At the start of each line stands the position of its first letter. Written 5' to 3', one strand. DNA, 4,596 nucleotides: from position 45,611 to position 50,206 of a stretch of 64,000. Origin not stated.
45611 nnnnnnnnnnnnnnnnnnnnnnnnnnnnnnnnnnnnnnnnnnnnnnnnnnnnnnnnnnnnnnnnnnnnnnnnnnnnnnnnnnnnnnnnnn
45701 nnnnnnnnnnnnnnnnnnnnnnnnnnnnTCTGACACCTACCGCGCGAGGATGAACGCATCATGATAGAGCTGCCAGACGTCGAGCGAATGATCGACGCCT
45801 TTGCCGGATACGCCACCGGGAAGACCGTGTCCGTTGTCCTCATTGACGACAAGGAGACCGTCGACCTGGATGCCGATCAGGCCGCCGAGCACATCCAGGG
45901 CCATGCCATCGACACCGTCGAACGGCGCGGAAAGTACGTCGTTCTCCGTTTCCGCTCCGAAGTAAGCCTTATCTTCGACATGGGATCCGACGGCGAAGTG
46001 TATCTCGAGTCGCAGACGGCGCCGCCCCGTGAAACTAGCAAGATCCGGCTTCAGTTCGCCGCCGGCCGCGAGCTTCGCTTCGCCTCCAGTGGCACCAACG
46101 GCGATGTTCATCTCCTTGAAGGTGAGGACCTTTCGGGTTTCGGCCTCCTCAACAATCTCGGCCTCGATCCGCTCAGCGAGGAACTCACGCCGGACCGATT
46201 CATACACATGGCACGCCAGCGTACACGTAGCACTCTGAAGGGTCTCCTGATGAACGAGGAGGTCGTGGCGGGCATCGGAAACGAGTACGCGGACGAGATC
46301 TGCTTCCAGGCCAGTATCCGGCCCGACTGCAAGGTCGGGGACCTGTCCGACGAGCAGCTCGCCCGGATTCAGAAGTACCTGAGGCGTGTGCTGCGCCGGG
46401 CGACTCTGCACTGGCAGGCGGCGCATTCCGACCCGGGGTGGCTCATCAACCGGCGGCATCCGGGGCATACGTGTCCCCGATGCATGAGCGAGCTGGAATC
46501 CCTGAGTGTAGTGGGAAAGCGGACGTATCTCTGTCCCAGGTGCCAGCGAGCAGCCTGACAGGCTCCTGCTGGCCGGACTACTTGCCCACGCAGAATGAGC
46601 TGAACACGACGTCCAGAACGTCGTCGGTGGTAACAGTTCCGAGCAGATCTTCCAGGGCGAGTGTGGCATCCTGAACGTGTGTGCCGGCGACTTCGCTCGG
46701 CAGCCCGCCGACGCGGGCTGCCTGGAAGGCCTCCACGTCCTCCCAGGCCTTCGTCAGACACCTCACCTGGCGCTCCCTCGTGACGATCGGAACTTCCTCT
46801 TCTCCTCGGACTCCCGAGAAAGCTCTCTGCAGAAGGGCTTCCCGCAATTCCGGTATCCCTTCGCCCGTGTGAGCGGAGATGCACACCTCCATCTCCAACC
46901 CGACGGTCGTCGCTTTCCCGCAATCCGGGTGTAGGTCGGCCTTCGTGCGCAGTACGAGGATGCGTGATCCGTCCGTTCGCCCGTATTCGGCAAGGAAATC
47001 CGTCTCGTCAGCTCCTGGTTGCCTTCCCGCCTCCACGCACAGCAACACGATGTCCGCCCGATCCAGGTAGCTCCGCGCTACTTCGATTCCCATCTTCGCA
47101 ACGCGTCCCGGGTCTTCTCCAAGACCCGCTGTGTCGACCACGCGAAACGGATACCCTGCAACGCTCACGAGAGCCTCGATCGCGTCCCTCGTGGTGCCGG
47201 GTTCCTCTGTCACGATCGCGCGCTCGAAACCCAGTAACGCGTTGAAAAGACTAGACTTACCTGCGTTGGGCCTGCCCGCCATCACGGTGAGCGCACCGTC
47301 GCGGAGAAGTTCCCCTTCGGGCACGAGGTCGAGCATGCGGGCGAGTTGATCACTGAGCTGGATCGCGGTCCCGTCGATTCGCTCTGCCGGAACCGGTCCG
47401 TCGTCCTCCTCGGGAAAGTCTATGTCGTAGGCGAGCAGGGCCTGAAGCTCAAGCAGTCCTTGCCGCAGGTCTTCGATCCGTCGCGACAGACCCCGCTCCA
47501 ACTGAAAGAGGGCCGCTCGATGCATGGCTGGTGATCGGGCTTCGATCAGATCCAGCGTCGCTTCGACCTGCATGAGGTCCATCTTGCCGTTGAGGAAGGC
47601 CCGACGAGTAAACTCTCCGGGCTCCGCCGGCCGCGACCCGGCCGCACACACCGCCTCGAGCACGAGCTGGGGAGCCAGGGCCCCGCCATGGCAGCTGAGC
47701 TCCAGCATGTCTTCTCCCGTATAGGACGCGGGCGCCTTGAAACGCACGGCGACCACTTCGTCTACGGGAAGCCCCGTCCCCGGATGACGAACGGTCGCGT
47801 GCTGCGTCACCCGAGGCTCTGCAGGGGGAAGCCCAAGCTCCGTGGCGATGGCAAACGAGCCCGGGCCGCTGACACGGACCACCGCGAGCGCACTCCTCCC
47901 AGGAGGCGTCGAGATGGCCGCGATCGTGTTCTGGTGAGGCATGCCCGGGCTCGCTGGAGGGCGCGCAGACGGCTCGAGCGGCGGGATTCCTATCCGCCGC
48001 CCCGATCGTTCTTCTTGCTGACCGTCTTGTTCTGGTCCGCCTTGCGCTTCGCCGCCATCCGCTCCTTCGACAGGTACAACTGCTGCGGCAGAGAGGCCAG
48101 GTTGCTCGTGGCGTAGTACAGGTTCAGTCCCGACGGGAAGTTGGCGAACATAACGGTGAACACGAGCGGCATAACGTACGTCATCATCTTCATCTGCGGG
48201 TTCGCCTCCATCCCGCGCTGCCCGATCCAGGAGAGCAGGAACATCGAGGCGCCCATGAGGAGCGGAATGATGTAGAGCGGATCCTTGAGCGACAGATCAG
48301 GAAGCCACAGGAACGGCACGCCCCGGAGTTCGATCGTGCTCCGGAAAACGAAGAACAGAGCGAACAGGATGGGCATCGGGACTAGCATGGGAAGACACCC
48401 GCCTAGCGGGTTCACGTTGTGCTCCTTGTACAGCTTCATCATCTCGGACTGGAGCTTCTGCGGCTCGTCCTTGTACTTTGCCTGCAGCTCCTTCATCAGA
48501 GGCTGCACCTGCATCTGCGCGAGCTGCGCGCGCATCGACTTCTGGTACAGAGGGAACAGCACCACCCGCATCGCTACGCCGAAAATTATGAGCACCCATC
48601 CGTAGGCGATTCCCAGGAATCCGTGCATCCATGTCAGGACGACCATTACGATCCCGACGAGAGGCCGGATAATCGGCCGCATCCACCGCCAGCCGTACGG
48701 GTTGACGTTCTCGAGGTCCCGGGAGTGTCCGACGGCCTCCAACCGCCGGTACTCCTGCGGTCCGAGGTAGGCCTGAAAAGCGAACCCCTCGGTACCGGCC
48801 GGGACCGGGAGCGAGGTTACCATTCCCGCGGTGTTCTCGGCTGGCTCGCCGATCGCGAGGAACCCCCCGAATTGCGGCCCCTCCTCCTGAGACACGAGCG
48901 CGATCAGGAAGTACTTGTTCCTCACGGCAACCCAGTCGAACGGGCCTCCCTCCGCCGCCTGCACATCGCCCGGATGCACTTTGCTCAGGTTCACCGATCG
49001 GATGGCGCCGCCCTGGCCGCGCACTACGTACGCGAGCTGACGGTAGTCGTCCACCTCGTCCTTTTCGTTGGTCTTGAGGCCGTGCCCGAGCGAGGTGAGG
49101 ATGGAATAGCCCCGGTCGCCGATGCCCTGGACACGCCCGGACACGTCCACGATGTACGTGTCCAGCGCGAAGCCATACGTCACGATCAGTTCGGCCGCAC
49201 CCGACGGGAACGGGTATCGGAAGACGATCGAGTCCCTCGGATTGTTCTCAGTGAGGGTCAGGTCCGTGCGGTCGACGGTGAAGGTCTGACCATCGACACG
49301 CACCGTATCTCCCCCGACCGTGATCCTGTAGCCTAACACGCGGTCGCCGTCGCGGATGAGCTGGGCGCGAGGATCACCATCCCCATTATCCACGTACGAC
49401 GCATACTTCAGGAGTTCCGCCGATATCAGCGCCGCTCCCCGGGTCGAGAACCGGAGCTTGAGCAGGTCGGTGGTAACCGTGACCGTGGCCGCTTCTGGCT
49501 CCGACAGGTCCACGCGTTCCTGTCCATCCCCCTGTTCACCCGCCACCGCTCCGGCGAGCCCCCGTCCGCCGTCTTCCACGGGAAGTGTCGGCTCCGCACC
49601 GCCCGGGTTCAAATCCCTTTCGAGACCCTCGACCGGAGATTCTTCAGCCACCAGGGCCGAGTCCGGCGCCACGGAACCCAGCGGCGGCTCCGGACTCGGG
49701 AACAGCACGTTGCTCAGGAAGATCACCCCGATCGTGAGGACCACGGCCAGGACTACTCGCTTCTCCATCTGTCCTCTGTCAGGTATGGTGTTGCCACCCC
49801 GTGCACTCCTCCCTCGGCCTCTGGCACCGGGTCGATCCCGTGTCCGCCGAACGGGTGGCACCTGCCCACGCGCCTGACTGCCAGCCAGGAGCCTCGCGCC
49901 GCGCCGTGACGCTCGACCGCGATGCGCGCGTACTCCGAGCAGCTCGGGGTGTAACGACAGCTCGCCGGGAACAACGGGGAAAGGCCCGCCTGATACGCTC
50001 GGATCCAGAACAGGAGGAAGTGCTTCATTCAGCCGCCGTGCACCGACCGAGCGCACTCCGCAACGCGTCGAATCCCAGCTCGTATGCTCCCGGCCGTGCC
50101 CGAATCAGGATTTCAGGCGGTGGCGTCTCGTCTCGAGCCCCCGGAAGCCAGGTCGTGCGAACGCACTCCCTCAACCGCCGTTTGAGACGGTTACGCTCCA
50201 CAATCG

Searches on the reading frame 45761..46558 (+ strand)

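Call 84: search_protein_families(library=pfam, proteins=[window:45761-46558:+], max_evalue=0.0001)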
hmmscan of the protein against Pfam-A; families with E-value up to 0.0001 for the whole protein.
window:45761-46558:+ (265 aa): 5 families
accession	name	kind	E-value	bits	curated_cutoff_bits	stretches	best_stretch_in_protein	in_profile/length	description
PF01149.29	Fapy_DNA_glyco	-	3.9e-19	69.8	25.5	1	1-108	1-109/117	Formamidopyrimidine-DNA glycosylase N-terminal domain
PF06831.19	H2TH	-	7.9e-17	61.5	34.7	1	133-214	1-81/93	Formamidopyrimidine-DNA glycosylase H2TH domain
PF06827.20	zf-FPG_IleRS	-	1.1e-05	25.5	21.3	1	235-263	1-29/30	Zinc finger found in FPG and IleRS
PF00416.27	Ribosomal_S13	-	1.4e-05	25.9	31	1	169-219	20-70/128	Ribosomal protein S13/S18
PF05833.16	NFACT_N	-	5.2e-05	22.6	31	1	136-215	169-244/456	NFACT N-terminal and middle domains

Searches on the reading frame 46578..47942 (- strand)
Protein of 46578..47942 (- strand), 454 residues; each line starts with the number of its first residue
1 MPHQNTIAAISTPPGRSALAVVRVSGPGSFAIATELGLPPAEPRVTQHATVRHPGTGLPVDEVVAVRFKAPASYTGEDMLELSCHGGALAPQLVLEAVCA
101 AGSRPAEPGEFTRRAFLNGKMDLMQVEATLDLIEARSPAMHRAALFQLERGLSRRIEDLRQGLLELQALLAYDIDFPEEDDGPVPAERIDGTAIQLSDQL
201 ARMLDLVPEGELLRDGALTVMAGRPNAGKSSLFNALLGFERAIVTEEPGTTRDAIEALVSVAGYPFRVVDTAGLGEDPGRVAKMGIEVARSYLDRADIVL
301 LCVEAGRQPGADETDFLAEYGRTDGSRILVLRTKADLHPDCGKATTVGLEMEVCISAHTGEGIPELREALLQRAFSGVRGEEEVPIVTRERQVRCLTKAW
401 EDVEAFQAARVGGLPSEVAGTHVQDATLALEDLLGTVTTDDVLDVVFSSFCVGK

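Call 84: search_protein_families(library=pfam, proteins=[window:46578-47942:-], max_evalue=0.0001)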
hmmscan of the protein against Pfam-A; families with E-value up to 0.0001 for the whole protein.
window:46578-47942:- (454 aa): 5 families
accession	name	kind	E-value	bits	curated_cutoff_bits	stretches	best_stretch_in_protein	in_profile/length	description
PF12631.12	MnmE_helical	-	3.1e-41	142.3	40.1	1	123-451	1-211/211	MnmE helical domain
PF10396.14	TrmE_N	-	1.1e-37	129.2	29.8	1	6-120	1-117/117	GTP-binding protein TrmE N-terminus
PF01926.29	MMR_HSR1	-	1.7e-21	76.9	21.9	1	220-331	3-110/113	50S ribosome-binding GTPase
PF02421.24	FeoB_N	-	5.9e-07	29.6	27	1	220-274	4-57/156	Ferrous iron transport protein B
PF00350.29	Dynamin_N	-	6.3e-07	30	27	0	222-251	4-33/168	Dynamin family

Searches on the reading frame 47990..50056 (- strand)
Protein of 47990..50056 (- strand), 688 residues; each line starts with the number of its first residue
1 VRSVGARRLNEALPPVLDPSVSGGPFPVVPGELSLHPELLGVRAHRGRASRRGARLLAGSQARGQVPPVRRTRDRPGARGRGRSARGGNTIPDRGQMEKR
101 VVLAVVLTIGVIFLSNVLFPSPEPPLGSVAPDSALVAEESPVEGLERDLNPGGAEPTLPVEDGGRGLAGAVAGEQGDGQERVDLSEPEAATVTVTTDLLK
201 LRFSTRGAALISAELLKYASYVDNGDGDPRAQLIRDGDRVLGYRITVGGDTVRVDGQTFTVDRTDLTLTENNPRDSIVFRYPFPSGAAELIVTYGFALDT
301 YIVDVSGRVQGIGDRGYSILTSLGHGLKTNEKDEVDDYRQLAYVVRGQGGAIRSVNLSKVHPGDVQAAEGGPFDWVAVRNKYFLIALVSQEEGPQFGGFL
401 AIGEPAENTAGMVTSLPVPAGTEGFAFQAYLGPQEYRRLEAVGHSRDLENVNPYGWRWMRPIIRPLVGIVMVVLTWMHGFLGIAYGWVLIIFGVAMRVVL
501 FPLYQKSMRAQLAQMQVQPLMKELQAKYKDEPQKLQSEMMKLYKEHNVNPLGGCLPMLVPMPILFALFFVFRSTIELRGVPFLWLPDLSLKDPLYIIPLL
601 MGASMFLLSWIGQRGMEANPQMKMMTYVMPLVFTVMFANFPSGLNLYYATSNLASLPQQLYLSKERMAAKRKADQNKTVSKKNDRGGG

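Call 84: search_protein_families(library=pfam, proteins=[window:47990-50056:-], max_evalue=0.0001)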
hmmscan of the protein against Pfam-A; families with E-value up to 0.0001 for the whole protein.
window:47990-50056:- (688 aa): 2 families
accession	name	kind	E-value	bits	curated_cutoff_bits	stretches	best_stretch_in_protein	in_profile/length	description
PF02096.25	60KD_IMP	-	1.1e-54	185.2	35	1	485-663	1-162/163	60Kd inner membrane protein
PF14849.12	YidC_periplas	-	5.1e-27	95.9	24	1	192-466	2-280/283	YidC periplasmic domain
